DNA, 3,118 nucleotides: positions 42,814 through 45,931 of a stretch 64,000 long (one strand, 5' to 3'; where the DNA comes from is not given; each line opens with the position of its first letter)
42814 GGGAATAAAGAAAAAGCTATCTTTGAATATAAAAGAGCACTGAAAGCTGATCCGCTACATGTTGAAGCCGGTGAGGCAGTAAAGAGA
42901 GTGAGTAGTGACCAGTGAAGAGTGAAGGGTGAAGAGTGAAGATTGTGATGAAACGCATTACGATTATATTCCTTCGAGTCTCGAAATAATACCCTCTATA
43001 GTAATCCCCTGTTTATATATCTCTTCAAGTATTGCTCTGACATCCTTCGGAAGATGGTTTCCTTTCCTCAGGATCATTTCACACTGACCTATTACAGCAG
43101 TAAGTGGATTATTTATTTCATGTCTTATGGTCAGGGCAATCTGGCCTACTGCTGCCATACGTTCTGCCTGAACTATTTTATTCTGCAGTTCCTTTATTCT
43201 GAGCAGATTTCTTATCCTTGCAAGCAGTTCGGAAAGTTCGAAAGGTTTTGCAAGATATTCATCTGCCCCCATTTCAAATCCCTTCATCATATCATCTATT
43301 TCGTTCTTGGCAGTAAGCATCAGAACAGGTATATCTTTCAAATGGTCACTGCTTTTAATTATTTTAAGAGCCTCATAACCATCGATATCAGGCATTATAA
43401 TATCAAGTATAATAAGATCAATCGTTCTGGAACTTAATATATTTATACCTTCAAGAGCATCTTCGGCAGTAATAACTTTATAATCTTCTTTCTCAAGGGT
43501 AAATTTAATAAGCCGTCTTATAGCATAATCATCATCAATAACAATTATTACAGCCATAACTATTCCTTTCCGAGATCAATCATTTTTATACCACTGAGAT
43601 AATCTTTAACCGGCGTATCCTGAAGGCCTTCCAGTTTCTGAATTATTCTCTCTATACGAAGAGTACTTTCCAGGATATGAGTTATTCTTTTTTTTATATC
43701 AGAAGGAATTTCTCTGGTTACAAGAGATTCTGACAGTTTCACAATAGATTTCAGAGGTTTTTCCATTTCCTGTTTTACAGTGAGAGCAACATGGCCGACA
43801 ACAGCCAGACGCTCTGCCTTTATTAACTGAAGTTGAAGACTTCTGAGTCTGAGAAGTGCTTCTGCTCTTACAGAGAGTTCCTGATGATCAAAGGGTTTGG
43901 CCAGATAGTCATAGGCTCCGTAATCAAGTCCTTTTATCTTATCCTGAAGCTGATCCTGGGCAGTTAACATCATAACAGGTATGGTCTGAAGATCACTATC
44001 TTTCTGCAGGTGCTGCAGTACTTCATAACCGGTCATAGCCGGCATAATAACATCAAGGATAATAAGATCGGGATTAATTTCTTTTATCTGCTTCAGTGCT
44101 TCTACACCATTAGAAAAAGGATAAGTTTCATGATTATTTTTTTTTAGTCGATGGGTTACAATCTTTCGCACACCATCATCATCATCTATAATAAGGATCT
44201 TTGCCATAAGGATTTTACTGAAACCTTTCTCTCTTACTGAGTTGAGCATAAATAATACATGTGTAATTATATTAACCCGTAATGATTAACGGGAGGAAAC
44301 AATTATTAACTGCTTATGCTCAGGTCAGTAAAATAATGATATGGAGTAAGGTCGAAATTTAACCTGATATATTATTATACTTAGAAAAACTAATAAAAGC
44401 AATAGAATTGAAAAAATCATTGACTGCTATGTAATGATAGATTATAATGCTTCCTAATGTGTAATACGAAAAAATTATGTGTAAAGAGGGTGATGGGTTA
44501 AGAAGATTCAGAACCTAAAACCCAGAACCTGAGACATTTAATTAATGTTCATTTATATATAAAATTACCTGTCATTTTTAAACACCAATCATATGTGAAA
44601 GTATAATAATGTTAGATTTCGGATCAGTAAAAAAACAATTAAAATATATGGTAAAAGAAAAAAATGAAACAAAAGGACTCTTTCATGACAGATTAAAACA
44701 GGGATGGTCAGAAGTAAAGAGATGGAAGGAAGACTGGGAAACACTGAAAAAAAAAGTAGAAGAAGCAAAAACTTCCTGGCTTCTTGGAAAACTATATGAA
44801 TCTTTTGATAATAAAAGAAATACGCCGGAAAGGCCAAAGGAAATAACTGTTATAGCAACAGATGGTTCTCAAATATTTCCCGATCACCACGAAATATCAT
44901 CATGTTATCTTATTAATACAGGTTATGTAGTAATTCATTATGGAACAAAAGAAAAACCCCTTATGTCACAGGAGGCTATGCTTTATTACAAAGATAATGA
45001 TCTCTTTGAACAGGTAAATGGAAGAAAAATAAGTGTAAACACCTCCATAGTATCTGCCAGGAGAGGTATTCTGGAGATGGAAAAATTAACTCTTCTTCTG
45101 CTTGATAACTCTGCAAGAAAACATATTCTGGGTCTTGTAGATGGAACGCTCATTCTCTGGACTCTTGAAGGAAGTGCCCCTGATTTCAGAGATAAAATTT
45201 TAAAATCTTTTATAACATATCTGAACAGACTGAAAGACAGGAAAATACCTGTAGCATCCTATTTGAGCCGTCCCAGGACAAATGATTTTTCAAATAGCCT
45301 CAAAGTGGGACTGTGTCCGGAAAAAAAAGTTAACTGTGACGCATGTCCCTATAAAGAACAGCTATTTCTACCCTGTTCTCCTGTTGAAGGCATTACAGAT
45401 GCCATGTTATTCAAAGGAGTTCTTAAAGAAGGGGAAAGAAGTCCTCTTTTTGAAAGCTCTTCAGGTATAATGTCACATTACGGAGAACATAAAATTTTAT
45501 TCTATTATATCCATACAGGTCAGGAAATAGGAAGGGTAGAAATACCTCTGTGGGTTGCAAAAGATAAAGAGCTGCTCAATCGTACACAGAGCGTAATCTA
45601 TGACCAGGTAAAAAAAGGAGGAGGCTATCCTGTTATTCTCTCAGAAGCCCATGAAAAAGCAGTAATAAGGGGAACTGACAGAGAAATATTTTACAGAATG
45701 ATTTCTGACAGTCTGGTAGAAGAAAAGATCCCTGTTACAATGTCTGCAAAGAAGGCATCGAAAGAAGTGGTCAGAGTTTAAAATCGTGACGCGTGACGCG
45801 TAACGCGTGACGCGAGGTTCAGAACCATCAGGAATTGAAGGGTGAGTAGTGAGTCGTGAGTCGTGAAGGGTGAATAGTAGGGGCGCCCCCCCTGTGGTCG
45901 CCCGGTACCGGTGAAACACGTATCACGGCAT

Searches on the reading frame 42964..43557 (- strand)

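Call 54: search_protein_families(library=pfam, proteins=[window:42964-43557:-], max_evalue=0.00001)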
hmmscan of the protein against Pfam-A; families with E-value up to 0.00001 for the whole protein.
window:42964-43557:- (197 aa): 2 families
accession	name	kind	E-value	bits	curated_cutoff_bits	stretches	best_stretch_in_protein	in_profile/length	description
PF00072.30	Response_reg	-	5.2e-31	107.5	30.2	1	4-116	1-111/111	Response regulator receiver domain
PF00512.31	HisKA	-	2.2e-10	40.9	26.9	1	138-194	3-57/66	His Kinase A (phospho-acceptor) domain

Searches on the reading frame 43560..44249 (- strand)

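Call 54: search_protein_families(library=pfam, proteins=[window:43560-44249:-], max_evalue=0.00001)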
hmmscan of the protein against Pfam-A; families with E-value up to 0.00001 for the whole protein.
window:43560-44249:- (229 aa): 1 family
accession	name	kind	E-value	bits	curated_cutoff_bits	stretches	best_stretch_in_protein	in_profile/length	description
PF00072.30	Response_reg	-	4.4e-29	101.3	30.2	1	18-127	1-108/111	Response regulator receiver domain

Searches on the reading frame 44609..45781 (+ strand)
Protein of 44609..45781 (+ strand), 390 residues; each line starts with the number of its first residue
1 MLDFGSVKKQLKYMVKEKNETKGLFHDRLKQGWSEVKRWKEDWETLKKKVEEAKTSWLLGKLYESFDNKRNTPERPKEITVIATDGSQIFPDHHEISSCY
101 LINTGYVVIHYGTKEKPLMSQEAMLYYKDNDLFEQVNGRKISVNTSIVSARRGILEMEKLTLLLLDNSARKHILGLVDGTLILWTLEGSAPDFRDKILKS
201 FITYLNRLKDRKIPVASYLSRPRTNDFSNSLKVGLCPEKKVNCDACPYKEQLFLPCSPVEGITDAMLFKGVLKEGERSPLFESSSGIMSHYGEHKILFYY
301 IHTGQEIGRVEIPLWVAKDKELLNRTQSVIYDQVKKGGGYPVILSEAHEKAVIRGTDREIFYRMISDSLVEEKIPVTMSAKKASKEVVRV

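Call 7: search_protein_families(library=pfam, proteins=[window:44609-45781:+])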
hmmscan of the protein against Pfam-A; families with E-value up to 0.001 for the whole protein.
window:44609-45781:+ (390 aa): 1 family
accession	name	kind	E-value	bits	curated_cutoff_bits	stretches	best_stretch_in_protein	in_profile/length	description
PF09376.16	NurA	-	4.5e-34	118.5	21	1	80-353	2-254/254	NurA domain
